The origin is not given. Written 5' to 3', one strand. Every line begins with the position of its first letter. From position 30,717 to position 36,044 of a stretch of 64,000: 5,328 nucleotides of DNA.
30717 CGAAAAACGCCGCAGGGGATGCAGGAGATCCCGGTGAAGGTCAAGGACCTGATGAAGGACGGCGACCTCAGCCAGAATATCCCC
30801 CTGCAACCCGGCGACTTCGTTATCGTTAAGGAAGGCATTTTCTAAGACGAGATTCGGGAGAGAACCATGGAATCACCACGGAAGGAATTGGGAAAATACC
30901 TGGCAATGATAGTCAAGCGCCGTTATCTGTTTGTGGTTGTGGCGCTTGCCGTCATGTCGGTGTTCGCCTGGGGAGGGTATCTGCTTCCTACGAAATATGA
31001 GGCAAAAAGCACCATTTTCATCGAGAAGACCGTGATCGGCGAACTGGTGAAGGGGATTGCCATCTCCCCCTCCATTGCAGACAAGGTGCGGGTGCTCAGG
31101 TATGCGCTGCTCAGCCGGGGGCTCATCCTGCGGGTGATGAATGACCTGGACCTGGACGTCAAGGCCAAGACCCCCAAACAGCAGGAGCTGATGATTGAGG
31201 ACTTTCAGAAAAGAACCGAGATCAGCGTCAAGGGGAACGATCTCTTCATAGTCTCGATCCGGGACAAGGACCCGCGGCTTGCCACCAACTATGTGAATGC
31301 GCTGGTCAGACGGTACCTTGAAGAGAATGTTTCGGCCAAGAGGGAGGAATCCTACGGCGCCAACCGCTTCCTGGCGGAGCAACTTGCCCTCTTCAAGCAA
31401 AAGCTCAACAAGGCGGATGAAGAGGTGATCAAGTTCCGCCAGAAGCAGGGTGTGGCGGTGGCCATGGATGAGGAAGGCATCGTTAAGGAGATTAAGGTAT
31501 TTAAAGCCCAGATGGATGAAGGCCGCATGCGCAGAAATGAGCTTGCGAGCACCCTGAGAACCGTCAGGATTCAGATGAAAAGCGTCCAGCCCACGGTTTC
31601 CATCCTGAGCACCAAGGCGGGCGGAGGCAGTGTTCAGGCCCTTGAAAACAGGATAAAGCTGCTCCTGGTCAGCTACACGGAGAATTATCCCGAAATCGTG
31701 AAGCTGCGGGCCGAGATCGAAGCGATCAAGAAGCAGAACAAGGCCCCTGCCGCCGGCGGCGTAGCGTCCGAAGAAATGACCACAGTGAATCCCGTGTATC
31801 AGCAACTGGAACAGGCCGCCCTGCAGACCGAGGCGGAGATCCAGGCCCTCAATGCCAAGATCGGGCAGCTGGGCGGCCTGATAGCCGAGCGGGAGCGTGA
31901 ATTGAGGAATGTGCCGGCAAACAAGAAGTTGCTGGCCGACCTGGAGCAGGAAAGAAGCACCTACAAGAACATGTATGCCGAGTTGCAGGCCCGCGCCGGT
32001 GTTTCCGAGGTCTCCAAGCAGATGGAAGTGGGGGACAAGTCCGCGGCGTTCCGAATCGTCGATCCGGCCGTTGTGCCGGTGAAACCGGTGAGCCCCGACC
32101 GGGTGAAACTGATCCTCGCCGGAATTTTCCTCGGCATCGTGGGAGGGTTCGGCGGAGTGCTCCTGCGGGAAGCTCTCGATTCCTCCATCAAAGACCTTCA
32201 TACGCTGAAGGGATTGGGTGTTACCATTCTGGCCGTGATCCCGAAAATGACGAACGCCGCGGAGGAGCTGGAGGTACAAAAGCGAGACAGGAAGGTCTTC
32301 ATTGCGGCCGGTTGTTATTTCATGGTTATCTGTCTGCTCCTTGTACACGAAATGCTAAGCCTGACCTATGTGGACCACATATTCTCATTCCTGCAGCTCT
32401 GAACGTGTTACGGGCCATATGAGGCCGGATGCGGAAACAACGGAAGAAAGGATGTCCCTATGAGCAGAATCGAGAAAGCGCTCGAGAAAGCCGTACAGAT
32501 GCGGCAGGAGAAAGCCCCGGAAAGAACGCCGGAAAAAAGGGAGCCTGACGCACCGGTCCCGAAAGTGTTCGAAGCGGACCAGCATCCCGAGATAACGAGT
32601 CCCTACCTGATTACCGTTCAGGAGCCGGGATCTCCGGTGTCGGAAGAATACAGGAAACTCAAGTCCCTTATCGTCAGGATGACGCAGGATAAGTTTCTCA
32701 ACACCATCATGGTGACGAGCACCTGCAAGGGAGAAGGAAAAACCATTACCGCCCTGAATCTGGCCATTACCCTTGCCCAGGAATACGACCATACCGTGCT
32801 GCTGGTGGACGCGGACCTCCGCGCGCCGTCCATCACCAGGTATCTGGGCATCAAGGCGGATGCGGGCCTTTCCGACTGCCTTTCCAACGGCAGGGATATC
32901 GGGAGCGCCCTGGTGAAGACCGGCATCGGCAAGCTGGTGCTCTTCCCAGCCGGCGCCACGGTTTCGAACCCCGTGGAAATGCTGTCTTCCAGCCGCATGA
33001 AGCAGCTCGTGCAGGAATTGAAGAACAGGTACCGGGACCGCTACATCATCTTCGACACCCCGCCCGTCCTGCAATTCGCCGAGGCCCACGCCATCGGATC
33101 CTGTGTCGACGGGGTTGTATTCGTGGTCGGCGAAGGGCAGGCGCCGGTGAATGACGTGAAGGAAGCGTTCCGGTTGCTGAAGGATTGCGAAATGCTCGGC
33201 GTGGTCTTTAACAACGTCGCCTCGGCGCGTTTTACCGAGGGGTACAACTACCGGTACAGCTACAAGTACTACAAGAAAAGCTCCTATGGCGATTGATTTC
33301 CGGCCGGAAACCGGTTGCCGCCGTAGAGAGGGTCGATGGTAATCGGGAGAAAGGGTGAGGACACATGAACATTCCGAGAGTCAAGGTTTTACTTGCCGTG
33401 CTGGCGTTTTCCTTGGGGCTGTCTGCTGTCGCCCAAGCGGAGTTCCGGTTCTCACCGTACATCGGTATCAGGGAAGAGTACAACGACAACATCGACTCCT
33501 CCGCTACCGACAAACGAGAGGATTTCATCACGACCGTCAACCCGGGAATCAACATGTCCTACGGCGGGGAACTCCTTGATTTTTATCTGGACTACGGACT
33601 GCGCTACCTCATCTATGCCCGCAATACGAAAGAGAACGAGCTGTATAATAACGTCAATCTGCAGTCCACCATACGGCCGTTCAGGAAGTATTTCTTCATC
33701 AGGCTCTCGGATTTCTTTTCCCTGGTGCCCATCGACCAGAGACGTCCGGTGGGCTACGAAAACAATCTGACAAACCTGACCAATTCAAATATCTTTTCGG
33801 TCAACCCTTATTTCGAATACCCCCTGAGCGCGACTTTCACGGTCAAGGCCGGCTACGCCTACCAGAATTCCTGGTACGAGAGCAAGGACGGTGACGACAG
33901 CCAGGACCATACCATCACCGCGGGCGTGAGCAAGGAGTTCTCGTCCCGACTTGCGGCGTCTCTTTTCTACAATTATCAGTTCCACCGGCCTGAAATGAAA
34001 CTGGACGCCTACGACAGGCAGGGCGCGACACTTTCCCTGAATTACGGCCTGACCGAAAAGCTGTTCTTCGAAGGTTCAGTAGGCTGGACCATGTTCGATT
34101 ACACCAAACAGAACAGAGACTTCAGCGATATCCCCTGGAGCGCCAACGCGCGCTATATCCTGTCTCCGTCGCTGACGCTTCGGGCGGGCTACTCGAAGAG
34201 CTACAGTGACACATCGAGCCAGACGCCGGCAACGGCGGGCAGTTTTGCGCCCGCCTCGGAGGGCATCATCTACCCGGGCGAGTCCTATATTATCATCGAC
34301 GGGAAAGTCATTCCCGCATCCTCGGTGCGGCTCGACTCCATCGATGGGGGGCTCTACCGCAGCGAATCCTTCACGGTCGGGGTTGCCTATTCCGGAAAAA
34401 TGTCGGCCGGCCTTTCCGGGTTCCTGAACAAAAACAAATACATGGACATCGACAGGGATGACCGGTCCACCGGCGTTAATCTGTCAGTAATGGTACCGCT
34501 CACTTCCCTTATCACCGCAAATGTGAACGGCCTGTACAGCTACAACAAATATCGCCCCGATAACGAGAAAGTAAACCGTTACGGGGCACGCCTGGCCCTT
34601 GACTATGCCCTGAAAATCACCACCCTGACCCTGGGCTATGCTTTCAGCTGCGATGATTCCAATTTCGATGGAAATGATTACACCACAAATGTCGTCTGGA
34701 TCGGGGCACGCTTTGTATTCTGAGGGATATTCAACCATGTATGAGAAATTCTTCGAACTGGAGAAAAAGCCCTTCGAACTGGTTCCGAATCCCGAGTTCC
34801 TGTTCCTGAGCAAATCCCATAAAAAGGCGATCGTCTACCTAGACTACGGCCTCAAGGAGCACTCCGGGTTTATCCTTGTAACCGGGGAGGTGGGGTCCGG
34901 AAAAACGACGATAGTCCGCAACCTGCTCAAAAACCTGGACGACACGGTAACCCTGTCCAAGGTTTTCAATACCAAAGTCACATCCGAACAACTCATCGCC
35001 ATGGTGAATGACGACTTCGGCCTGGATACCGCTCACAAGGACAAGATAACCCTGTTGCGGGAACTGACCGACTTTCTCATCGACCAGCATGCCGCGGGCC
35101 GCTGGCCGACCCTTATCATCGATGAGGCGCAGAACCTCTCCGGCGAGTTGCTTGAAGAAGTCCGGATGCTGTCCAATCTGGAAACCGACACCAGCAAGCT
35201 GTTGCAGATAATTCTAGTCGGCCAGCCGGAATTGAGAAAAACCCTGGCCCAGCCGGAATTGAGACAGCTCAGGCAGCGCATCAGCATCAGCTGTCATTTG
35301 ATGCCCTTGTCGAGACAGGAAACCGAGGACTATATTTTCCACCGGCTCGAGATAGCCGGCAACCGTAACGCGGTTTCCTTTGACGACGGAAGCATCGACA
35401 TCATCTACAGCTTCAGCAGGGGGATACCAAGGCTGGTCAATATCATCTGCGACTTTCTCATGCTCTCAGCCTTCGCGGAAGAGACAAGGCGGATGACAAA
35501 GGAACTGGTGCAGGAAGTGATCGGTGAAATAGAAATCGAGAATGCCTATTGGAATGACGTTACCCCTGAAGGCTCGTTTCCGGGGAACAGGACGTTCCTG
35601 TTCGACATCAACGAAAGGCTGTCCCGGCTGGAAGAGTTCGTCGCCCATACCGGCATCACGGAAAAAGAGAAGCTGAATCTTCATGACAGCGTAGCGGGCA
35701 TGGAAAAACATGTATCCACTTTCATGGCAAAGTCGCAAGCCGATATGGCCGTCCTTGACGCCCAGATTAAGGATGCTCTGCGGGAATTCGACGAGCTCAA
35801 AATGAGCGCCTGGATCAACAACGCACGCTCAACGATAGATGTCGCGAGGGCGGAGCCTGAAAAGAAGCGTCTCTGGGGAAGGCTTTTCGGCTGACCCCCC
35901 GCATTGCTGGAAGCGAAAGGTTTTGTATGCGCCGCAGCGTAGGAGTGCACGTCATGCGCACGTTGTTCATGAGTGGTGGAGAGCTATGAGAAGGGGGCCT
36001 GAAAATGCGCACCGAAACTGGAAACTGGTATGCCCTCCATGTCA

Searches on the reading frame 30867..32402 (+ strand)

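Call 40: search_protein_families(library=ncbifam, proteins=[window:30867-32402:+], max_evalue=0.00001)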
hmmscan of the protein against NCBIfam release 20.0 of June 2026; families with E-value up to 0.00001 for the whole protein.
window:30867-32402:+ (511 aa): 6 families
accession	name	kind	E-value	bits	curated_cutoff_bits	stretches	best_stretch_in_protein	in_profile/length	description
TIGR03007.1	pepcterm_ChnLen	equivalog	7.5e-144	479.6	278.85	1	7-495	2-497/498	XrtA system polysaccharide chain length determinant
NF008568.0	PRK11519.1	equivalog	2.7e-19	68.8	1068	2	108-227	209-331/720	tyrosine-protein kinase Wzc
NF007350.0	PRK09841.1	equivalog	7e-16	57.5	1248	2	350-463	366-475/726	tyrosine-protein kinase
TIGR03017.1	EpsF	equivalog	3.7e-14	52.3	422.75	1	13-458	8-443/444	chain length determinant protein EpsF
TIGR01005.1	eps_transp_fam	subfamily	4.7e-11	41.6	411.7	1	126-445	156-463/754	exopolysaccharide transport protein family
TIGR01006.1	polys_exp_MPA1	subfamily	2.1e-06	27.4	296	0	381-461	147-224/226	CspC family polysaccharide chain length determinant protein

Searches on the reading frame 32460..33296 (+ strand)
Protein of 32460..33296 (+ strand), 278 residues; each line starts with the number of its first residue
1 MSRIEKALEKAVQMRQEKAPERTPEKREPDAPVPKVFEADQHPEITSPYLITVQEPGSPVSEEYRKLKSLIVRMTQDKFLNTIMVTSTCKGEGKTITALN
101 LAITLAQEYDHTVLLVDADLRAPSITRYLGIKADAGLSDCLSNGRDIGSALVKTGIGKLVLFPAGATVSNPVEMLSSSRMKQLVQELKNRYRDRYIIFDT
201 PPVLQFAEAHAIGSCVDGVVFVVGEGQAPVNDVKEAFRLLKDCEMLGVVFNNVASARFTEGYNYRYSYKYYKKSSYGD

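Call 40: search_protein_families(library=ncbifam, proteins=[window:32460-33296:+], max_evalue=0.00001)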
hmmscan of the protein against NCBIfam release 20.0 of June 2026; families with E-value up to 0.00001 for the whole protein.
window:32460-33296:+ (278 aa): 12 families
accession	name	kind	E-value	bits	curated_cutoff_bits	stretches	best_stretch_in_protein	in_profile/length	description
TIGR03018.1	pepcterm_TyrKin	hypoth_equivalog_domain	5.7e-77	257.7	230.65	1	50-251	1-207/207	XrtA-associated tyrosine autokinase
TIGR01007.1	eps_fam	subfamily_domain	6.2e-36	123.9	108.05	1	62-266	1-203/204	polysaccharide biosynthesis tyrosine autokinase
TIGR03029.1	EpsG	equivalog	1.1e-26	93.6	313.8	1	47-240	70-260/274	chain length determinant protein tyrosine kinase EpsG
NF008568.0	PRK11519.1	equivalog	3.1e-26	91.8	1068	1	47-270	493-715/720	tyrosine-protein kinase Wzc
NF007350.0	PRK09841.1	equivalog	3.3e-26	91.6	1248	1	45-272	496-724/726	tyrosine-protein kinase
TIGR01005.1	eps_transp_fam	subfamily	6.8e-22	77.4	411.7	1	51-272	517-741/754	exopolysaccharide transport protein family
TIGR01969.1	minD_arch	subfamily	5.1e-12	45.5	201.75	1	82-255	2-172/251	cell division ATPase MinD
TIGR01968.1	minD_bact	equivalog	7.8e-11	41.8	212.9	1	82-232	3-150/261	septum site-determining protein MinD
NF008669.0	PRK11670.1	equivalog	2.5e-08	33.2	348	1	80-203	107-226/369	iron-sulfur cluster carrier protein ApbC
NF041136.1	MrpORP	equivalog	1.9e-07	30.7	450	1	81-136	6-60/365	iron-sulfur cluster carrier protein MrpORP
NF047398.1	AAA_KGGVGR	domain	2.3e-07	31.3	90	1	90-182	12-121/190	KGGVGR-motif variant AAA ATPase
NF041546.1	ParA_partition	equivalog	7.8e-07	28.8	180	0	83-120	2-38/203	ParA family partition ATPase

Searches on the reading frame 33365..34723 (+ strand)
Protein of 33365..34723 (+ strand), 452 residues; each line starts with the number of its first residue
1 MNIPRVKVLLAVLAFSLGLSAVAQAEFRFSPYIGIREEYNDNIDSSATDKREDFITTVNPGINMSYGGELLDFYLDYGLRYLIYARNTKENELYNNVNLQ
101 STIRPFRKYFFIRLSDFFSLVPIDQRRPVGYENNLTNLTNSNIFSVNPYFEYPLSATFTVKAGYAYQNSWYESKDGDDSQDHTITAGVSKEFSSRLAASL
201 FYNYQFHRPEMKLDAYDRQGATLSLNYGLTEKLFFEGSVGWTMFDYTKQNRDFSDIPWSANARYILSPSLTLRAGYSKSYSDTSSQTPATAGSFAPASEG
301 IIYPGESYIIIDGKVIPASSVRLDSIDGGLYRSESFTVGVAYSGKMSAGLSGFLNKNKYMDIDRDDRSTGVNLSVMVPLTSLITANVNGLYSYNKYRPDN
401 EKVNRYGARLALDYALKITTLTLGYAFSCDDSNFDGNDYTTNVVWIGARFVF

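Call 40: search_protein_families(library=ncbifam, proteins=[window:33365-34723:+], max_evalue=0.00001)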
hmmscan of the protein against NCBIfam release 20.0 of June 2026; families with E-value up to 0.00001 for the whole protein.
window:33365-34723:+ (452 aa): 1 family
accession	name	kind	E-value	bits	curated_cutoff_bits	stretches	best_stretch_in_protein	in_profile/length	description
TIGR03016.1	pepcterm_hypo_1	hypoth_equivalog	1.4e-60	205.6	90.85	2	24-280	1-258/477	TIGR03016 family PEP-CTERM system-associated outer membrane protein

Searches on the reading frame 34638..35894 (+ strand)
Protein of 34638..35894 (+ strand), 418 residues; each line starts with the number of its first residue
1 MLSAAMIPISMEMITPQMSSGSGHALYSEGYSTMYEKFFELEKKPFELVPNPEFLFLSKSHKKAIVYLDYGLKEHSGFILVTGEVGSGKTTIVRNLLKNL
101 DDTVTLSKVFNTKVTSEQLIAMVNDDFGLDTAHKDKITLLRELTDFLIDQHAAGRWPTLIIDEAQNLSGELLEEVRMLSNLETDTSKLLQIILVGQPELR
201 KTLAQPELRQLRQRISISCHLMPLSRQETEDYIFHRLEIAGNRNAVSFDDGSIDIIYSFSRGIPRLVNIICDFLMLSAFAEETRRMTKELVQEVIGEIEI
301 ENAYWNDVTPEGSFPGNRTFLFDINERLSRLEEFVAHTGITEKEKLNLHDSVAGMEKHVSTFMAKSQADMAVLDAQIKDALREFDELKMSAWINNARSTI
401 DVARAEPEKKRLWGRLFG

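Call 40: search_protein_families(library=ncbifam, proteins=[window:34638-35894:+], max_evalue=0.00001)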
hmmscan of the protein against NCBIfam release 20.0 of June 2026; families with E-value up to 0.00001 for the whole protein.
window:34638-35894:+ (418 aa): 3 families
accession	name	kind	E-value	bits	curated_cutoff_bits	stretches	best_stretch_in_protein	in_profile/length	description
TIGR03015.1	pepcterm_ATPase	hypoth_equivalog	2e-124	414.4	324.5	1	34-301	1-269/269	XrtA/PEP-CTERM system-associated ATPase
TIGR02397.1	dnaX_nterm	equivalog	5.6e-07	29.1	250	1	79-302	39-246/355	DNA polymerase III subunit gamma/tau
NF011519.0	PRK14958.1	equivalog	5.9e-06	25.2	912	1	79-189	41-151/509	DNA polymerase III subunits gamma and tau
